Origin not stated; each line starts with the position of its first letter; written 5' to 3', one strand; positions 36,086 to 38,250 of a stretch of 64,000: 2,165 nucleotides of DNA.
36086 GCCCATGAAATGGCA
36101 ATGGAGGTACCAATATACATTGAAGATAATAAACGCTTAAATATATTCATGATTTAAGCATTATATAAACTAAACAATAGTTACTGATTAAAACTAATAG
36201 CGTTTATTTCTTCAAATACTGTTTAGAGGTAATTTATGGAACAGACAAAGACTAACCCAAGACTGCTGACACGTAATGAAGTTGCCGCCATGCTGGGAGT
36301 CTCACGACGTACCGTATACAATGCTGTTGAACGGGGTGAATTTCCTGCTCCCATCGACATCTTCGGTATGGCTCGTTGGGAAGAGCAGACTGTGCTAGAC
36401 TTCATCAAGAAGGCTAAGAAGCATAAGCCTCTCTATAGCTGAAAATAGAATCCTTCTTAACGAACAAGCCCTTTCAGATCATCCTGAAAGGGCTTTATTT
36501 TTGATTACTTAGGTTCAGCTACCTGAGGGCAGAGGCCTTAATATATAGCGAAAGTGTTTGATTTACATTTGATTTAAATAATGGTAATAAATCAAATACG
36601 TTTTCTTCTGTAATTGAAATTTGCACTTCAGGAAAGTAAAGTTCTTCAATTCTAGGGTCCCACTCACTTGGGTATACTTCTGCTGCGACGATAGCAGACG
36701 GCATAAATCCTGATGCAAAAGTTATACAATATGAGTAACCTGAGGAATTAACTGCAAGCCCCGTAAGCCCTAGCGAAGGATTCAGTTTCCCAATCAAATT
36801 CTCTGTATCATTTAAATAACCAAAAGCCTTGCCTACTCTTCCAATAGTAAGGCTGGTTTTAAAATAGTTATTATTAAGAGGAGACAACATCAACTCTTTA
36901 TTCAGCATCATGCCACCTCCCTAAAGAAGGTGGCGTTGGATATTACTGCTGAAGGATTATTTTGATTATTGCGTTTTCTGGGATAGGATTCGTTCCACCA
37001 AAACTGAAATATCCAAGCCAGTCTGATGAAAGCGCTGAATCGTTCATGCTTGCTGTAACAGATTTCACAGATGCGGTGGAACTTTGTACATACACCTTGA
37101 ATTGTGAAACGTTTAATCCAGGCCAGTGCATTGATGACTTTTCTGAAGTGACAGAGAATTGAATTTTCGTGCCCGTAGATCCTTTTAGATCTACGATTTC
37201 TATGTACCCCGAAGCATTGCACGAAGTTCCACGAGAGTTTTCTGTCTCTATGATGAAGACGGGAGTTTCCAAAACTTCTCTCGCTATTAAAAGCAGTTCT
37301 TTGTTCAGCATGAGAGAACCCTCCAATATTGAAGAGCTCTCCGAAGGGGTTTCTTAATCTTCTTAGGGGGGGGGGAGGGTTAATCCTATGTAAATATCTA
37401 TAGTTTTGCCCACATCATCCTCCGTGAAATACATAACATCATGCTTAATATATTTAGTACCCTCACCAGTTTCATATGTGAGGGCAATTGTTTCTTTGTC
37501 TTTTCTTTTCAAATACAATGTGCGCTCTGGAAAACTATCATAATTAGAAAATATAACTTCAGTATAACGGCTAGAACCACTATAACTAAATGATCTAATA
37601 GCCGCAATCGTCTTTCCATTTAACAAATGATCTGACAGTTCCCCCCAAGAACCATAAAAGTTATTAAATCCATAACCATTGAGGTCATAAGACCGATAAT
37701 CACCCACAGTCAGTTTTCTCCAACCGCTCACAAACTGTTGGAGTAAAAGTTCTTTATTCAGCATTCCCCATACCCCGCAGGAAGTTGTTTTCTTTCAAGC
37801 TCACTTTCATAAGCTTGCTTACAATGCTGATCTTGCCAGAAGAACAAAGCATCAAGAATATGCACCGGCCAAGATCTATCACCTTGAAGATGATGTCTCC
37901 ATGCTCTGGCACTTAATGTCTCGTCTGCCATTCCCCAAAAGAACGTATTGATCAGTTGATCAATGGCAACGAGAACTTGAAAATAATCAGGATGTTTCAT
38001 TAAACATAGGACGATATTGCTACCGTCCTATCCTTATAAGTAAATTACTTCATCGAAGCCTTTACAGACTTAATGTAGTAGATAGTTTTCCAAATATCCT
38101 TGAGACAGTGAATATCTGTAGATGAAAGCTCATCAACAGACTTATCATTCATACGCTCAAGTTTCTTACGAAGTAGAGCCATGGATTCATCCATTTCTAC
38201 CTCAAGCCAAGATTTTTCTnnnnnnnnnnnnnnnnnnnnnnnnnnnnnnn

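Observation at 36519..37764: Three tandem, highly diverged paralogs that all begin with the octapeptide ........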

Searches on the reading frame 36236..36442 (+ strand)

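Call 3: search_protein_families(library=pfam, proteins=[window:36236-36442:+], max_evalue=0.1)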
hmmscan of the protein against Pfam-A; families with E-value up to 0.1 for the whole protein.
window:36236-36442:+ (68 aa): 20 families
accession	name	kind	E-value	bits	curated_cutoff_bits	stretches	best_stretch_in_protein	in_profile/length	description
PF12728.13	HTH_17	-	2.9e-10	40.7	27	1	10-59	1-49/51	Helix-turn-helix domain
PF13384.12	HTH_23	-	2.7e-05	24.3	24.6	1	11-33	18-40/50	Homeodomain-like domain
PF05930.18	Phage_AlpA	-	5.1e-05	23.5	21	1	9-42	2-35/51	Prophage CP4-57 regulatory protein (AlpA)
PF13338.12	AbiEi_4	-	7.4e-05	23.2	25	1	8-35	11-37/49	Transcriptional regulator, AbiEi antitoxin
PF13551.12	HTH_29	-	0.00018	21.9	28.1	1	12-33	14-35/64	Winged helix-turn helix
PF08279.18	HTH_11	-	0.00027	21.2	25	1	6-32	12-37/55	HTH domain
PF07022.19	Phage_CI_repr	-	0.0014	19.4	22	1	12-38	14-40/65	Bacteriophage CI repressor helix-turn-helix domain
PF13309.12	HTH_22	-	0.0018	18.7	29.6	1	14-29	45-60/63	HTH domain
PF02954.25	HTH_8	-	0.0018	18.4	22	1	13-31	21-39/42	Bacterial regulatory protein, Fis family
PF13518.12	HTH_28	-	0.0021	18.5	25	1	12-33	14-35/52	Helix-turn-helix domain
PF01381.28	HTH_3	-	0.0036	17.7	23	1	9-29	8-28/55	Helix-turn-helix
PF13545.12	HTH_Crp_2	-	0.0044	17.4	27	1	11-30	23-42/70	Crp-like helix-turn-helix domain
PF20432.4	Xre-like-HTH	-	0.0047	17.6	25.8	1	11-35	24-49/63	Antitoxin Xre-like helix-turn-helix domain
PF00376.29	MerR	-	0.0047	17.1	28.2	1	15-40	4-29/38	MerR family regulatory protein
PF08281.18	Sigma70_r4_2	-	0.0058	16.7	25.7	1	15-34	31-50/54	Sigma-70, region 4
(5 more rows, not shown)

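Call 4: search_protein_families(library=phrogs, proteins=[window:36236-36442:+], max_evalue=0.1)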
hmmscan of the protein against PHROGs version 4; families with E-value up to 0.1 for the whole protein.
window:36236-36442:+ (68 aa): 34 families (the best 25 are shown)
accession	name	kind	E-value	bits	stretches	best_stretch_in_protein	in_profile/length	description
phrog_597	-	DNA, RNA and nucleotide metabolism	6.4e-12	46.9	1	2-62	104-166/200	DNA binding protein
phrog_66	-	integration and excision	6.7e-12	46.8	1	3-64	86-147/412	excisionase and transcriptional regulator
phrog_4745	-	DNA, RNA and nucleotide metabolism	4e-10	40.5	1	1-63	22-90/107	DNA binding protein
phrog_2790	-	integration and excision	2e-06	28.7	1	2-63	20-82/100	excisionase and transcriptional regulator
phrog_2907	-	integration and excision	5.2e-06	27.9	1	8-38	4-34/117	excisionase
phrog_668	-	DNA, RNA and nucleotide metabolism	6.2e-06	27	1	3-63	56-116/181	HTH DNA binding protein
phrog_6401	-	DNA, RNA and nucleotide metabolism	2e-05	25.4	1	8-38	7-37/64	DNA binding protein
phrog_2474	-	transcription regulation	2.9e-05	24.9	1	3-35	41-73/118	MerR-like transcriptional regulator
phrog_4996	-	unknown function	3e-05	24.9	1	6-63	31-96/99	-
phrog_7735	-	integration and excision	0.00012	23.4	1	8-62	3-55/99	excisionase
phrog_7506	-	integration and excision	0.00027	22.3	1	1-38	5-43/78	recombination directionality factor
phrog_57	-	head and packaging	0.00039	21.3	1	3-38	5-40/199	terminase small subunit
phrog_664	-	DNA, RNA and nucleotide metabolism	0.00039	21.3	1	11-37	101-127/210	DNA binding protein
phrog_10045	-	DNA, RNA and nucleotide metabolism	0.00044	21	1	4-43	14-53/74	HTH DNA binding protein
phrog_11967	-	unknown function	0.00067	20.6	1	11-51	16-56/77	-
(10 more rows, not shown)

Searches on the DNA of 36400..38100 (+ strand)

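Call 5: search_dna_similar(query=window:36400-38100:+, collection=phages, mode=distant, max_rows=30)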
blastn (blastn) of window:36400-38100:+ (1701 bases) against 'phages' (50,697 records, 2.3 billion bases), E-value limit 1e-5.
No match.

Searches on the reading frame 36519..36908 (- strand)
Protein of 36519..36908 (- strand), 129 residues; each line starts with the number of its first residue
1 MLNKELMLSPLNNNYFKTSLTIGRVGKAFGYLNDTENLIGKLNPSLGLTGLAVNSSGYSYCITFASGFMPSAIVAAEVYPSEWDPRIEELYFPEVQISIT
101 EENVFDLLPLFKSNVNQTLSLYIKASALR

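Call 3: search_protein_families(library=pfam, proteins=[window:36519-36908:-], max_evalue=0.1)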
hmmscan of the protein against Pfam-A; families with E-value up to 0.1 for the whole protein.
window:36519-36908:- (129 aa): 0 families

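Call 4: search_protein_families(library=phrogs, proteins=[window:36519-36908:-], max_evalue=0.1)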
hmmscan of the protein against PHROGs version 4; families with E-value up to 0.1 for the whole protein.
window:36519-36908:- (129 aa): 0 families

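Call 14: find_homologous_proteins(query=window:36519-36908:-, max_evalue=0.01)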
Query window:36519-36908:- (129 aa): 2 proteins with E <= 0.01 among 19 candidates.
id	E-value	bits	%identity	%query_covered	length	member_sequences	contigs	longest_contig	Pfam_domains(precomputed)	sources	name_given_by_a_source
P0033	3.1e-78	277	100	100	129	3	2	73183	-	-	-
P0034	2.8e-61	223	81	100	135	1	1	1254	-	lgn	-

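Call 74: search_protein_families(library=ncbifam, proteins=[window:36519-36908:-], max_evalue=0.01)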
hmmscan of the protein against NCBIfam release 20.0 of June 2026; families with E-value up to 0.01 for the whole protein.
window:36519-36908:- (129 aa): 0 families

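Call 75: search_protein_families(library=padloc, proteins=[window:36519-36908:-], max_evalue=0.01)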
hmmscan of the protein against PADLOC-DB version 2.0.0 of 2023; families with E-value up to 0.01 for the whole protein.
window:36519-36908:- (129 aa): 0 families

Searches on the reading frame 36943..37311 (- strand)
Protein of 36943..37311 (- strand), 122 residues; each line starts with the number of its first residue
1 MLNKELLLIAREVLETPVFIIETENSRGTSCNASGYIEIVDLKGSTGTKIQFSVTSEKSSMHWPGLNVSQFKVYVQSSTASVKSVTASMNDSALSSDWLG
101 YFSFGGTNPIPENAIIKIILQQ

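Call 3: search_protein_families(library=pfam, proteins=[window:36943-37311:-], max_evalue=0.1)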
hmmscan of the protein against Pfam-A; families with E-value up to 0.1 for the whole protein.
window:36943-37311:- (122 aa): 1 family
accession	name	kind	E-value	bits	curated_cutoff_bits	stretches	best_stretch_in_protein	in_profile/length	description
PF12421.14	Ig_GpJ_C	-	0.098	13.2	26.2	0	29-78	75-128/135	Tip attachment protein J, C-terminal receptor binding domain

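Call 4: search_protein_families(library=phrogs, proteins=[window:36943-37311:-], max_evalue=0.1)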
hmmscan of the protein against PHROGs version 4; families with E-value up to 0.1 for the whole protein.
window:36943-37311:- (122 aa): 0 families

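Call 13: find_homologous_proteins(query=window:36943-37311:-, max_evalue=0.01)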
Query window:36943-37311:- (122 aa): 15 proteins with E <= 0.01 among 25 candidates.
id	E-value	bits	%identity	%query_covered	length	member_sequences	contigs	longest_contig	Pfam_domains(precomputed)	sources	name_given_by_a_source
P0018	5.1e-72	257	100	100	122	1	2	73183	-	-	-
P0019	1.5e-66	239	91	100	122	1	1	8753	-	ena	-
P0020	1.8e-66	239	92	100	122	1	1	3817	-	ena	-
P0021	2.8e-66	238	91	100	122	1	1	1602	-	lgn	-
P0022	2.8e-66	238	91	100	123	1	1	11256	-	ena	-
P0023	4.8e-66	238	90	100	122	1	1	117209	-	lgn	-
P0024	5.0e-66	237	93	100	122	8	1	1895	-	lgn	-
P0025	3.6e-65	235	91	100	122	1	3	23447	-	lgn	-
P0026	4.1e-62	225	84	100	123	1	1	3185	-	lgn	-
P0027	2.3e-61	222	88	100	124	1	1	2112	-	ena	-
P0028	1.5e-60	220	86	100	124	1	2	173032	-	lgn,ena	-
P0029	2.3e-56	206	82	100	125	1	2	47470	-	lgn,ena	-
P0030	3.2e-50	187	70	100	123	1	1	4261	-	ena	-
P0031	1.8e-44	168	69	100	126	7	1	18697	-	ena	-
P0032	1.2e-43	165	65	100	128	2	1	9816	-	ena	-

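Call 23: find_encoding_contigs(protein=P0028, flank=6000, max_places=2)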
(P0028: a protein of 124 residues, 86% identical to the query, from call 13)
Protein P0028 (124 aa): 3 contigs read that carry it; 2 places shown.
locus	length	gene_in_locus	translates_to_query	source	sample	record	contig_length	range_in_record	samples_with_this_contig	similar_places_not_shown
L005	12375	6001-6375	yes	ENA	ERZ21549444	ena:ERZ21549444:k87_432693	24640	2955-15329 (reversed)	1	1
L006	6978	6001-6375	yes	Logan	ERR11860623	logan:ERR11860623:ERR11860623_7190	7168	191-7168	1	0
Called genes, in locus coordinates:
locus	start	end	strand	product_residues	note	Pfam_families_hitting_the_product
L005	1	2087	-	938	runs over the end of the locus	-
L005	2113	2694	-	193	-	-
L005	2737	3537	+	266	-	-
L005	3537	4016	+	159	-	-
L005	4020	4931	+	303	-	PF02511:Thy1 (faint)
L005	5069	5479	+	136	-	-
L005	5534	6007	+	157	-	-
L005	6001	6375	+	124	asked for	-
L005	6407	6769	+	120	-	-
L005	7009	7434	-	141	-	PF00959:Phage_lysozyme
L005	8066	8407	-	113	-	-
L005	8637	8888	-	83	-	-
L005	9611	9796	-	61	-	-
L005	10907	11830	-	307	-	PF00763:THF_DHG_CYH, PF02882:THF_DHG_CYH_C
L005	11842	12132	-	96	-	PF11195:Tad2-like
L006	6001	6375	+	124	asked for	-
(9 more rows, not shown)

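Call 24: find_encoding_contigs(protein=P0023, flank=6000, max_places=2)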
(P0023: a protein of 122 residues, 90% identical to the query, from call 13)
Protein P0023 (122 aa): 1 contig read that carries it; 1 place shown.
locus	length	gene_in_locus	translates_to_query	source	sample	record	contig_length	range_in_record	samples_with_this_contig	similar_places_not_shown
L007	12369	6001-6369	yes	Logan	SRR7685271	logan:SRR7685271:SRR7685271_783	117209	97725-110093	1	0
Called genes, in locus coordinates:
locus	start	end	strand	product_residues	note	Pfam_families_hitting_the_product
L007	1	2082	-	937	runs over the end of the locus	-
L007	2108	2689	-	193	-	-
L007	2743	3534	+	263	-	-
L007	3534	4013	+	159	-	-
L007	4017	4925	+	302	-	PF02511:Thy1 (faint)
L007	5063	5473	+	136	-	-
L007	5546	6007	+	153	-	-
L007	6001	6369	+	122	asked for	-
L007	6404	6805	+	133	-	-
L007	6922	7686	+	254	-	-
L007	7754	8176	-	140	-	PF00959:Phage_lysozyme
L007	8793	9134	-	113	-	-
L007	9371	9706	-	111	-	-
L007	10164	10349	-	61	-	-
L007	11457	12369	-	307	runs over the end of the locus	PF00763:THF_DHG_CYH, PF02882:THF_DHG_CYH_C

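Call 60: predict_structure(alignment_id=A2)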
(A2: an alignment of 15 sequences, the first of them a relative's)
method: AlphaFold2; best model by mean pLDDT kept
length: 122 residues; sequences in the alignment: 15
mean_pLDDT: 60.7   pTM: 0.53
mean pLDDT of the five models: 60.7, 59.6, 51.5, 48.7, 47.4
residues with pLDDT >= 90: 0; 70-90: 39; 50-70: 48; < 50: 35
segments of 3 or more residues with pLDDT < 50: 1-19, 21-27, 59-67
pLDDT, mean of each block of 10 residues (from residue 1): 39 44 48 65 63 63 48 75 78 73 61 69 69
secondary structure, 60 per line:
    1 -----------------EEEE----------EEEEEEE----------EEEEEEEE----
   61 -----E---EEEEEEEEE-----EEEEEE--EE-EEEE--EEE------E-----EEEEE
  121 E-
elements in order: E18-21 E32-38 E49-56 E70-78 E84-89 E95-98 E101-103 E116-121

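Call 74: search_protein_families(library=ncbifam, proteins=[window:36943-37311:-], max_evalue=0.01)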
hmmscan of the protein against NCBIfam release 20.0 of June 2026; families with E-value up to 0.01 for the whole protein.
window:36943-37311:- (122 aa): 0 families

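Call 75: search_protein_families(library=padloc, proteins=[window:36943-37311:-], max_evalue=0.01)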
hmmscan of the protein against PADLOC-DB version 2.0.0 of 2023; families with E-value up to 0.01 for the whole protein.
window:36943-37311:- (122 aa): 0 families

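Call 91: find_encoding_contigs(protein=P0032, flank=3000, max_places=1)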
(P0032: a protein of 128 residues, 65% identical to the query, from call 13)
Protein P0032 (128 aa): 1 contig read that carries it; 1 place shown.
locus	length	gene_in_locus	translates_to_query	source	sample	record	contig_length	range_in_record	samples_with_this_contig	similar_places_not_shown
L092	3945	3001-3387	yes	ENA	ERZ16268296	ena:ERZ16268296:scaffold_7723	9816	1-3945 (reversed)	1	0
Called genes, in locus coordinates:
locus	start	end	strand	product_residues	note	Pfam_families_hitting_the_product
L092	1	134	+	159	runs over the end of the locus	-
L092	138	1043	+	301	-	PF02511:Thy1 (faint)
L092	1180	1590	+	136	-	-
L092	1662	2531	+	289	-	-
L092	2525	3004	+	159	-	-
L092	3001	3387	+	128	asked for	-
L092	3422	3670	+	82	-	-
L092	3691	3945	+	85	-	?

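Call 92: find_encoding_contigs(protein=P0031, flank=3000, max_places=1)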
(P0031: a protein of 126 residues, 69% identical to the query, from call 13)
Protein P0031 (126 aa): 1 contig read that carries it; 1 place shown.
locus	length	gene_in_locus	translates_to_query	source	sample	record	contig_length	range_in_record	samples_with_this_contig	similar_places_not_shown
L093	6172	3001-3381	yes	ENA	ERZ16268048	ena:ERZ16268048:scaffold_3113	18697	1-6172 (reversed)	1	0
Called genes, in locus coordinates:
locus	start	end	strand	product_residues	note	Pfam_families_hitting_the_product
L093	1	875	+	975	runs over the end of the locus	-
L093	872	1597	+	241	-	PF12789:PTR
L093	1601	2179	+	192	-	PF14301:DUF4376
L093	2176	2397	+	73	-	PF21825:Sequestin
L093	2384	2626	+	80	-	-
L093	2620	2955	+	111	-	-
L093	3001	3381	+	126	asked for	-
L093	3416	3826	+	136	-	-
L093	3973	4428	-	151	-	PF00135:COesterase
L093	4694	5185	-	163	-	-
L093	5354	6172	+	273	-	?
